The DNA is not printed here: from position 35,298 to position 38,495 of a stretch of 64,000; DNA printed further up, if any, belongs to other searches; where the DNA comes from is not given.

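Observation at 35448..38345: Opposing enzymes fused in one polypeptide: PP2C phosphatase and RsbW-type kinase behind two different membrane input modules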

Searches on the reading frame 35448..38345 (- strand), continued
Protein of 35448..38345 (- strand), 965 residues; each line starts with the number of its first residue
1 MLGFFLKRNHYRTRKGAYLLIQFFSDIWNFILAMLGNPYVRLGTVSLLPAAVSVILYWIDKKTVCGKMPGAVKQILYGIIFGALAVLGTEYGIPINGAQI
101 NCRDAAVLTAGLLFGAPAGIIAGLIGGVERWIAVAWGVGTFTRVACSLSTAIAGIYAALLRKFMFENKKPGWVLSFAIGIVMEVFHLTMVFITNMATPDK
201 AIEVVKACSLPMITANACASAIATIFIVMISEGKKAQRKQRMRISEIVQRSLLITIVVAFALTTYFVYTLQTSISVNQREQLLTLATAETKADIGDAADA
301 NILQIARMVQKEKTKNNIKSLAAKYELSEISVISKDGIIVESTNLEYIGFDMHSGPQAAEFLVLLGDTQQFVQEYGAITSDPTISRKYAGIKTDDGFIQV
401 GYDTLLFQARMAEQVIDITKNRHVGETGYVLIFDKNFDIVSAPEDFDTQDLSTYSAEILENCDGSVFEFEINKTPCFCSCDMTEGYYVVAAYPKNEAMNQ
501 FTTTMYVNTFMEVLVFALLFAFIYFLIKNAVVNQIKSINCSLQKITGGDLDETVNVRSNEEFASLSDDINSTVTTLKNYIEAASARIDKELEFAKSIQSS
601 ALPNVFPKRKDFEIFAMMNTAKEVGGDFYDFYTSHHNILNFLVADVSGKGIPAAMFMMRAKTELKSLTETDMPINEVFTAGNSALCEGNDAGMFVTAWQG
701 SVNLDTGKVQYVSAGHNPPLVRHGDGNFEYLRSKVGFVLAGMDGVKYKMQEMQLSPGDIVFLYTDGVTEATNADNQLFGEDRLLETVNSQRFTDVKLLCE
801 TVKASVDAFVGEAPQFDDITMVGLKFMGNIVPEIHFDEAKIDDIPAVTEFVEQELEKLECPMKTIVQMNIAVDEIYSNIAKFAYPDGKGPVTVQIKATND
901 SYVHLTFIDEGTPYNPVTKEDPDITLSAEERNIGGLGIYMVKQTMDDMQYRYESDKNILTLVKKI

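Call 14: find_encoding_contigs(protein=P0085, flank=6000, max_places=2)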
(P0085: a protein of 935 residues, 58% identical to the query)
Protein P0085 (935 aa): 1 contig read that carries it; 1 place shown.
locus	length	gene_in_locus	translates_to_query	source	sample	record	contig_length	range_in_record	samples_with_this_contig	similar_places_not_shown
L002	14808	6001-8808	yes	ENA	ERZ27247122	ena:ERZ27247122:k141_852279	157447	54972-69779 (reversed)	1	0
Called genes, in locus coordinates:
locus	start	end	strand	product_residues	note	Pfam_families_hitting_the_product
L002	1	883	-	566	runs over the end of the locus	PF03321:GH3, PF23571:GH3_M, PF23572:GH3_C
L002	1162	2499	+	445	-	PF00209:SNF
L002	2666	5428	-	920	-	PF00395:SLH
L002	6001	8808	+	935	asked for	PF07694:5TM-5TMR_LYT, PF07228:SpoIIE, PF13581:HATPase_c_2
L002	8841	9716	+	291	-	PF13306:LRR_5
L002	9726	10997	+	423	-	PF07969:Amidohydro_3 (faint), PF01979:Amidohydro_1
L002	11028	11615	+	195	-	PF13328:HD_4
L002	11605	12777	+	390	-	PF01740:STAS, PF13466:STAS_2, PF01636:APH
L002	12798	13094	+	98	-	PF01740:STAS, PF13466:STAS_2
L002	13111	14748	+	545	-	PF00375:SDF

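Call 15: find_encoding_contigs(protein=P0014, flank=6000, max_places=2)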
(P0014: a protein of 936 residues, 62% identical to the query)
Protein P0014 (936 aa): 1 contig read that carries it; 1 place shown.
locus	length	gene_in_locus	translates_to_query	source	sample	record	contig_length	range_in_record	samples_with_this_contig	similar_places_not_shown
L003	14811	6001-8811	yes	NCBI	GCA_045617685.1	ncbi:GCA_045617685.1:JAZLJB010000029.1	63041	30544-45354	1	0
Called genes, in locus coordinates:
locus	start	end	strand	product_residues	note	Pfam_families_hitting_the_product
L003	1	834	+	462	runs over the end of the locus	PF02881:SRP54_N, PF00448:SRP54, PF02978:SRP_SPB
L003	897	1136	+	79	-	PF00886:Ribosomal_S16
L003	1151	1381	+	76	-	PF13083:KH_KhpA-B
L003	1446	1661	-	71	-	-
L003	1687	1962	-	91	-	-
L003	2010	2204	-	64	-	-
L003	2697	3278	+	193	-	PF13328:HD_4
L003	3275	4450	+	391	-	PF01740:STAS, PF13466:STAS_2, PF01636:APH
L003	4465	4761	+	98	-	PF01740:STAS, PF13466:STAS_2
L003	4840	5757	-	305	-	PF08867:FRG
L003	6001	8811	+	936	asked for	PF07694:5TM-5TMR_LYT, PF07228:SpoIIE, PF13581:HATPase_c_2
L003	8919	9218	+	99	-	PF01740:STAS, PF13466:STAS_2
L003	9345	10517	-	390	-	PF09002:Card1_endonuc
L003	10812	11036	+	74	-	-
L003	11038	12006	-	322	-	PF13280:WYL, PF25583:WCX (weak)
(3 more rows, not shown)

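Call 16: find_encoding_contigs(protein=P0111, flank=6000, max_places=2)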
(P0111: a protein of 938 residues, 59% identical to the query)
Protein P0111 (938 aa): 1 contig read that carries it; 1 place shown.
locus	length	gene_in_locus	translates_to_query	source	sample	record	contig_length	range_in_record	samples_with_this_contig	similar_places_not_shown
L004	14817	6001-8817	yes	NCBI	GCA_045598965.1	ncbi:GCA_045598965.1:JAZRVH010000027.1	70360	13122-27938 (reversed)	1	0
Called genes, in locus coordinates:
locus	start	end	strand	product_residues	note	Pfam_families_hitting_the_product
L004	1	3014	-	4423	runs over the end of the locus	PF07963:N_methyl (weak), PF09479:Flg_new (faint), PF18998:Flg_new_2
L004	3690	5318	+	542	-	PF01272:GreA_GreB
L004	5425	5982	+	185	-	PF02525:Flavodoxin_2, PF03358:FMN_red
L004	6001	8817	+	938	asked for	PF07694:5TM-5TMR_LYT, PF07228:SpoIIE, PF13581:HATPase_c_2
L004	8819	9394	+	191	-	PF13328:HD_4, PF01966:HD (weak)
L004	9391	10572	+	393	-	PF01740:STAS, PF13466:STAS_2, PF01636:APH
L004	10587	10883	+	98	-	PF01740:STAS, PF13466:STAS_2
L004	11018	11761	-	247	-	PF00376:MerR, PF13411:MerR_1, PF09278:MerR-DNA-bind, PF07739:TipAS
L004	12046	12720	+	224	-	-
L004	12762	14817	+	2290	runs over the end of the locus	PF09479:Flg_new (faint)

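Call 18: search_solved_structures(query=window:35448-38288:-, max_evalue=0.01, show_alignments=2)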
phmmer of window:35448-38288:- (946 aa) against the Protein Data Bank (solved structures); distinct sequences matched with E-value up to 0.01: 4.
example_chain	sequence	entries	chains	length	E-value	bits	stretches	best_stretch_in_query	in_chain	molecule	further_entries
3ke6_A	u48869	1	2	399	9.6e-11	43.7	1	604-892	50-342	Protein Rv1364c/MT1410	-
6k4e_A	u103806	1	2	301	1e-09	40.3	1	534-807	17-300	Putative serine phosphatase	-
3es2_A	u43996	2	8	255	9.4e-07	30.5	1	574-751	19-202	Probable two-component response regulator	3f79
3eq2_A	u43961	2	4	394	2.4e-06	29.1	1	570-751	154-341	Probable two-component response regulator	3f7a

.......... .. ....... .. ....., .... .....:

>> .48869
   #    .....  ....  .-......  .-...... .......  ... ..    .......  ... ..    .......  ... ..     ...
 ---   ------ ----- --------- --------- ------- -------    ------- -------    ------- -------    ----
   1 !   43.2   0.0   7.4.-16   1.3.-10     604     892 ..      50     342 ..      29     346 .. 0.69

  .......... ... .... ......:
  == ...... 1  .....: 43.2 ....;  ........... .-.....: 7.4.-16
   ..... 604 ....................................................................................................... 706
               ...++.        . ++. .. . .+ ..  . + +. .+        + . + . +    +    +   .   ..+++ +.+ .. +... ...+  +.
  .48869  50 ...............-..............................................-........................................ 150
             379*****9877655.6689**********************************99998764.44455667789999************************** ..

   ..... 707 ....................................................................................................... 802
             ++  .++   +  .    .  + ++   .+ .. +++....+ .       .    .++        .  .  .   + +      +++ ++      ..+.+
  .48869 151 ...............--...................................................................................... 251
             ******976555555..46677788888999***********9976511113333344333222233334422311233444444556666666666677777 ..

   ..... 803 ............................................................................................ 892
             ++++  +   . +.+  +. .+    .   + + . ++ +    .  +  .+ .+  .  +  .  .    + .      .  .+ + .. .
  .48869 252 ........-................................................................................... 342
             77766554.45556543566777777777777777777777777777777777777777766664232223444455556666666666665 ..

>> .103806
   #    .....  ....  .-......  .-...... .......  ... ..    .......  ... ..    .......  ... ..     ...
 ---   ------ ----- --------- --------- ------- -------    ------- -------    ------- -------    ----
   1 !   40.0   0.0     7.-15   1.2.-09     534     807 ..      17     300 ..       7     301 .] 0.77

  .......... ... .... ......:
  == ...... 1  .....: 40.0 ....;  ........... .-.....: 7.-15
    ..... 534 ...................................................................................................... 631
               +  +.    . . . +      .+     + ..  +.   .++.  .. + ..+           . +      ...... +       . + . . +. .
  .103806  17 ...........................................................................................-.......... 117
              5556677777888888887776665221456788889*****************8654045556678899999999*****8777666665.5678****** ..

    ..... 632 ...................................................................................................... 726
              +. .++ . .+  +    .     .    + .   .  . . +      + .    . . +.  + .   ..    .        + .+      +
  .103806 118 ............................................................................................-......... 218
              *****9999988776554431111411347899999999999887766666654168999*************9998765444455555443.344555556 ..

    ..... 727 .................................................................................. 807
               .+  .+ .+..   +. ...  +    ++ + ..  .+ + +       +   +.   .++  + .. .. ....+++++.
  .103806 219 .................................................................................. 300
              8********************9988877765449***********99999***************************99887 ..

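Call 29: find_related_loci(query=A2, collection=genome_contigs, flank=6000)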
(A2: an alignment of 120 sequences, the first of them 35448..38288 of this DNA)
Query A2 (946 aa) in genome_contigs; peptide patterns used: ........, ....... (x = any residue, [..] = any of these).
600 stretches matched a pattern (row limit reached: there are more); 594 encode a relative of the query (tblastn E <= 1e-3); the best 80 are kept; 80 distinct loci.
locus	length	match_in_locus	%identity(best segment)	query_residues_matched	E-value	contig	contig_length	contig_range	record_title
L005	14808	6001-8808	52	19-946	0e+0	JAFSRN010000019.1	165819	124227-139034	MAG: Eubacterium sp. isolate RGIG3408 Goat_Reticulum.Co__c2028658, whole genome shotgun sequence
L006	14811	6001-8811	47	22-945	0e+0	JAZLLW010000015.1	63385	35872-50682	MAG: Acutalibacteraceae bacterium isolate T1900044956_TA20190011.MAGScoT_cleanbin_000016 SGB_3837_k141_10387, whole geno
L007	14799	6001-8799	48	20-945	0e+0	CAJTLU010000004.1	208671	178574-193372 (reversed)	MAG TPA_asm: uncultured Lachnospiraceae bacterium isolate MGBC100288 genome assembly, contig: MGBC100288.4, whole genome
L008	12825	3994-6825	45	21-946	0e+0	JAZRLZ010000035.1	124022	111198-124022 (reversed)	MAG: Acutalibacteraceae bacterium isolate T1900045429_YK20190120.MAGScoT_cleanbin_000008 SGB_7084_k141_1640472, whole ge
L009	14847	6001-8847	46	17-946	0e+0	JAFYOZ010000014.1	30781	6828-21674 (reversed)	MAG: Oscillospiraceae bacterium isolate RGIG7290 Water_buffalos_Cecum-4__c32410, whole genome shotgun sequence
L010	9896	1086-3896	45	28-946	0e+0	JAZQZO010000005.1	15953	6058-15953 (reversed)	MAG: Acutalibacteraceae bacterium isolate T1900045153_TC20190147.MAGScoT_cleanbin_000036 SGB_4965_k141_2487817, whole ge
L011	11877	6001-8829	46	22-946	0e+0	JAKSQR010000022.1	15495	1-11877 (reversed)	MAG: Clostridia bacterium isolate Horse_feces234 MAG234_22, whole genome shotgun sequence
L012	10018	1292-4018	48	41-943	0e+0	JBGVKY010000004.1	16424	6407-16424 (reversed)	MAG: Clostridia bacterium isolate fecal_MAG_294 fecal_MAG_294_contig_0004, whole genome shotgun sequence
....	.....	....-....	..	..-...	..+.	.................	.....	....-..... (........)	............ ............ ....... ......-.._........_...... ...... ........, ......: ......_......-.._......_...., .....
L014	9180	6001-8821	49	20-946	0e+0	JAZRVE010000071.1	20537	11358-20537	MAG: Eubacteriales bacterium isolate T1900044954_TA20190008.MAGScoT_cleanbin_000035 SGB_3787_k141_480041, whole genome s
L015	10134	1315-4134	59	13-946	0e+0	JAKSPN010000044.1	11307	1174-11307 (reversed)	MAG: Clostridia bacterium isolate Horse_feces204 MAG204_44, whole genome shotgun sequence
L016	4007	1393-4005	44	8-857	0e+0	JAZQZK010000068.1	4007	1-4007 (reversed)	MAG: Candidatus Scatosoma sp. isolate T1900045155_TC20190149.MAGScoT_cleanbin_000036 SGB_4977_k141_1039540, whole genome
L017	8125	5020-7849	46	21-942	0e+0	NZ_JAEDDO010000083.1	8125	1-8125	MAG: Frisingicoccus sp. isolate MAG034 NODE_7896_length_8125_cov_17.505452, whole genome shotgun sequence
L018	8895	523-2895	52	18-809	0e+0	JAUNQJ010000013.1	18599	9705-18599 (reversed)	MAG: Erysipelotrichaceae bacterium isolate S38M_St_36 NODE_612_length_18599_cov_17.475302, whole genome shotgun sequence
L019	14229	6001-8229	49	219-946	0e+0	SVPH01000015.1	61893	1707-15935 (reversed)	MAG: Oscillospiraceae bacterium isolate SIG586 NODE_11596_length_61893_cov_2.191384, whole genome shotgun sequence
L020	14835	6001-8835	46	21-946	0e+0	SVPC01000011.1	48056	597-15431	MAG: Oscillospiraceae bacterium isolate SIG581 NODE_16847_length_48056_cov_2.209456, whole genome shotgun sequence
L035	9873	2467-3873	41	494-944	2e-106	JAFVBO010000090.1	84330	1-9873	MAG: Lachnospiraceae bacterium isolate RGIG5021 Roe_deer_Rumen.Co__c878895, whole genome shotgun sequence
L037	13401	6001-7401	42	499-946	5e-106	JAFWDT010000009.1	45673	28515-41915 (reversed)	MAG: Erysipelotrichaceae bacterium isolate RGIG5647 Sheep_Duodenum-3__c542, whole genome shotgun sequence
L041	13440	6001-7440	39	467-940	2e-102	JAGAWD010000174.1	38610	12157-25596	MAG: Olsenella sp. isolate RGIG8828 Water_deer_Ileum.Co__c83848, whole genome shotgun sequence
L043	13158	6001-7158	46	565-946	6e-102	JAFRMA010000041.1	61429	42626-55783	MAG: Solobacterium sp. isolate RGIG2592 Goat_Jejunum.Co__c436782, whole genome shotgun sequence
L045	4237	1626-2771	44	563-945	1e-102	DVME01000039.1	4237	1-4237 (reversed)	MAG TPA_asm: Candidatus Limiplasma stercoravium isolate CHK169-20388 CHK169__C140859_L4237_ERR2241980, whole genome shot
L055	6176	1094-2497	40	488-942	3e-97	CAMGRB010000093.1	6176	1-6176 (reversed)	MAG: uncultured Clostridia bacterium isolate SRR11551381_bin.19_metaWRAP_v1.3_MAG genome assembly, contig: ERZ11474004.1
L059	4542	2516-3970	39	484-946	1e-95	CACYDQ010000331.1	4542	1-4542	MAG: uncultured Spirochaetaceae bacterium isolate RUG11842 genome assembly, contig: RUG11842_asm_331, whole genome shotg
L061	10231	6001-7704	36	410-944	6e-95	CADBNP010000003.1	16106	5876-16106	MAG: uncultured Aeromonadales bacterium isolate RUG14131 genome assembly, contig: RUG14131_asm_3, whole genome shotgun s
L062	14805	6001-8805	28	25-944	5e-94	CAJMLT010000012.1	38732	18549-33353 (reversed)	TPA_asm: uncultured bacterium isolate ERR1600664-bin.38 genome assembly, contig: NODE_1267_length_38732_cov_6.499548, wh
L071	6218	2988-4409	38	495-944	8e-90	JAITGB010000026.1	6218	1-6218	MAG: Spirochaetales bacterium isolate Pc512_bin102 k119_258640, whole genome shotgun sequence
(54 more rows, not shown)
